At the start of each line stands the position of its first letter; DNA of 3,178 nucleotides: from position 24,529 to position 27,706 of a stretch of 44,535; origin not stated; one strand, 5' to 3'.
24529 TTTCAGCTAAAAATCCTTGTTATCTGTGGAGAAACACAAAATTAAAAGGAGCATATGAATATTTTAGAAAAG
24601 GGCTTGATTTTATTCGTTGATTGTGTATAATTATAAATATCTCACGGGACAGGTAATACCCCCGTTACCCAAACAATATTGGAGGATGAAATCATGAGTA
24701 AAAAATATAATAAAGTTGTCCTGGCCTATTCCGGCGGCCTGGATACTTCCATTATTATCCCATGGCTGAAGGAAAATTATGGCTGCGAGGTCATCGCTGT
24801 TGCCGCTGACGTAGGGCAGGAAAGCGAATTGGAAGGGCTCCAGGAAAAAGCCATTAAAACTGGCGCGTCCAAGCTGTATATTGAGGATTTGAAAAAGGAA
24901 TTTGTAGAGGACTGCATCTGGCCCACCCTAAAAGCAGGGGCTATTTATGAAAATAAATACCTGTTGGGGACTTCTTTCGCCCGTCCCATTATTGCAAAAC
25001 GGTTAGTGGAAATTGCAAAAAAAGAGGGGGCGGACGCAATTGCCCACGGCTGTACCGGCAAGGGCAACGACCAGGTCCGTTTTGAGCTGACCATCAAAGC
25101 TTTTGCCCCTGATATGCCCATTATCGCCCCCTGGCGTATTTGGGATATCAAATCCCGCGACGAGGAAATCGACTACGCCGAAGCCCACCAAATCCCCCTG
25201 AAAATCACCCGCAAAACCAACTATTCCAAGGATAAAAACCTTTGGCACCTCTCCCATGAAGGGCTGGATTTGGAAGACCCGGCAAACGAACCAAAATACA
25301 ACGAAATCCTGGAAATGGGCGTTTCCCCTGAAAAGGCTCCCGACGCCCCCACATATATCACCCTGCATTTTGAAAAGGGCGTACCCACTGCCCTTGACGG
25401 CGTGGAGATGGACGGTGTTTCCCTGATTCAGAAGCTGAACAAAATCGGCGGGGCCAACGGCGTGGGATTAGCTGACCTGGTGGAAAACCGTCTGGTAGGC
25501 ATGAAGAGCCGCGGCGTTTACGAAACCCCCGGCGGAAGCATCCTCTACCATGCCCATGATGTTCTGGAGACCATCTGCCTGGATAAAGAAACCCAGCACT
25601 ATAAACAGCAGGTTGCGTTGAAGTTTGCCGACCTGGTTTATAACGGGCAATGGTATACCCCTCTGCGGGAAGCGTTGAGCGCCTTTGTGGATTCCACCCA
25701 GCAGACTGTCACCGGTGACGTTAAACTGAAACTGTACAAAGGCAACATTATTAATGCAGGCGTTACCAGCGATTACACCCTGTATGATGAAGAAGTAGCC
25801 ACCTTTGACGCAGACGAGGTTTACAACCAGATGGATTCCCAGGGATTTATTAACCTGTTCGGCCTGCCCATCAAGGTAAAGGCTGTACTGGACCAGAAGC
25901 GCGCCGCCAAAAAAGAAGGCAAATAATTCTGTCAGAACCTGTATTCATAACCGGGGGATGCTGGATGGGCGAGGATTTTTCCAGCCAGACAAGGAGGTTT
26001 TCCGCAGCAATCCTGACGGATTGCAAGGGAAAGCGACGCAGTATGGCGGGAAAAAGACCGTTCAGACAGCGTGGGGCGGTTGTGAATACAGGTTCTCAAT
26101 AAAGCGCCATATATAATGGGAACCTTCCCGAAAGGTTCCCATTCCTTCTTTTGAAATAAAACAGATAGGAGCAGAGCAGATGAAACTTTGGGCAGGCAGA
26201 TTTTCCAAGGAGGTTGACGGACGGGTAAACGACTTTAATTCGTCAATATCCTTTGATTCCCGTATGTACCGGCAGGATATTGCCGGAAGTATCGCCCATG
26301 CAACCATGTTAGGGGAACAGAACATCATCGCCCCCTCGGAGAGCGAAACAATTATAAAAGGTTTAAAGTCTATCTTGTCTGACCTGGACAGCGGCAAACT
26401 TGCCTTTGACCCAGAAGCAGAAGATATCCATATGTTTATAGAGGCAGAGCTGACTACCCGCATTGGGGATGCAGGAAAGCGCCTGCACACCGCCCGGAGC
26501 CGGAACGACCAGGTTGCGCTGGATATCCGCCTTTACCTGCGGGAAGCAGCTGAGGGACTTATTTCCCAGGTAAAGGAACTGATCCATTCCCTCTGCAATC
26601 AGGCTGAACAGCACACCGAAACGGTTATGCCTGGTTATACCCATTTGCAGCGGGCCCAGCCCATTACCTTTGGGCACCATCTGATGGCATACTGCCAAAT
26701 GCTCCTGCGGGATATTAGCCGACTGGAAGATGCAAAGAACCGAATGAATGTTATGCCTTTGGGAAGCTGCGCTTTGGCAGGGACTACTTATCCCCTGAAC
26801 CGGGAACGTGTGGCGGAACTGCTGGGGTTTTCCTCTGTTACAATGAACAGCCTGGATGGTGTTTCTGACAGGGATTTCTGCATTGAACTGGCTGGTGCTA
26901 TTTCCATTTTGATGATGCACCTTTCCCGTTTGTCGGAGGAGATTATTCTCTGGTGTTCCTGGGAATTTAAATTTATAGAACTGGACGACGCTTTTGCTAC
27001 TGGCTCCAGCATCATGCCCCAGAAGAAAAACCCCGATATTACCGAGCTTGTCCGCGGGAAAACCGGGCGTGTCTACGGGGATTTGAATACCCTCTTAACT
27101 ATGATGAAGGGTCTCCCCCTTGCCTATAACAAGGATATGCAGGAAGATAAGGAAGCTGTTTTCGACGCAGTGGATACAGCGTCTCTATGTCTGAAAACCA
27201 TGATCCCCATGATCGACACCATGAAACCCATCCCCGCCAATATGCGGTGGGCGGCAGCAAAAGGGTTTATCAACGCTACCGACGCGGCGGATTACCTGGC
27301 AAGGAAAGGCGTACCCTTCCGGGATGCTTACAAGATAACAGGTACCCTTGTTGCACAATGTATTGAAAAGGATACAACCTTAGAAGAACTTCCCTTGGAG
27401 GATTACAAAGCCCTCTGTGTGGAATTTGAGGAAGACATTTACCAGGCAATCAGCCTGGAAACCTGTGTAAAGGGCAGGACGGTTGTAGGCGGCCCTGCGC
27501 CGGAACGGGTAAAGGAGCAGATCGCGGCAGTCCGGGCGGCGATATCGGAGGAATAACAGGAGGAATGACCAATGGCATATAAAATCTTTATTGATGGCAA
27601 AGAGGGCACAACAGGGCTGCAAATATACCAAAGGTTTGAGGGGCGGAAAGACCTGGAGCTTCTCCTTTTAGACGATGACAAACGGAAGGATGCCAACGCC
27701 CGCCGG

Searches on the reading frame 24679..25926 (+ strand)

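Call 10: search_protein_families(library=pfam, proteins=[window:24679-25926:+], max_evalue=0.01)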
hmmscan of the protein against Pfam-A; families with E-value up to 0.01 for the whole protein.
window:24679-25926:+ (415 aa): 2 families
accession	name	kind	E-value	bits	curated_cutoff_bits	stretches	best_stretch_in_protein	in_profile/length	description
PF20979.2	Arginosuc_syn_C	-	5e-77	258.8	27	1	182-400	1-218/219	Arginosuccinate synthase C-terminal domain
PF00764.25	Arginosuc_synth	-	1.7e-69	233.4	27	1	12-173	1-162/162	Arginosuccinate synthase N-terminal HUP domain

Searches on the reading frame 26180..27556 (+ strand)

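Call 64: search_protein_families(library=pfam, proteins=[window:26180-27556:+], max_evalue=0.001)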
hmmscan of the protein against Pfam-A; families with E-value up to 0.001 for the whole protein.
window:26180-27556:+ (458 aa): 2 families
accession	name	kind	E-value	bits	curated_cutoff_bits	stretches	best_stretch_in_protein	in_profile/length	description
PF00206.25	Lyase_1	-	2.4e-78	264.1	27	1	6-300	1-312/312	Lyase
PF14698.11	ASL_C2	-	7.1e-27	94.1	27.3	1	363-431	1-69/69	Argininosuccinate lyase C-terminal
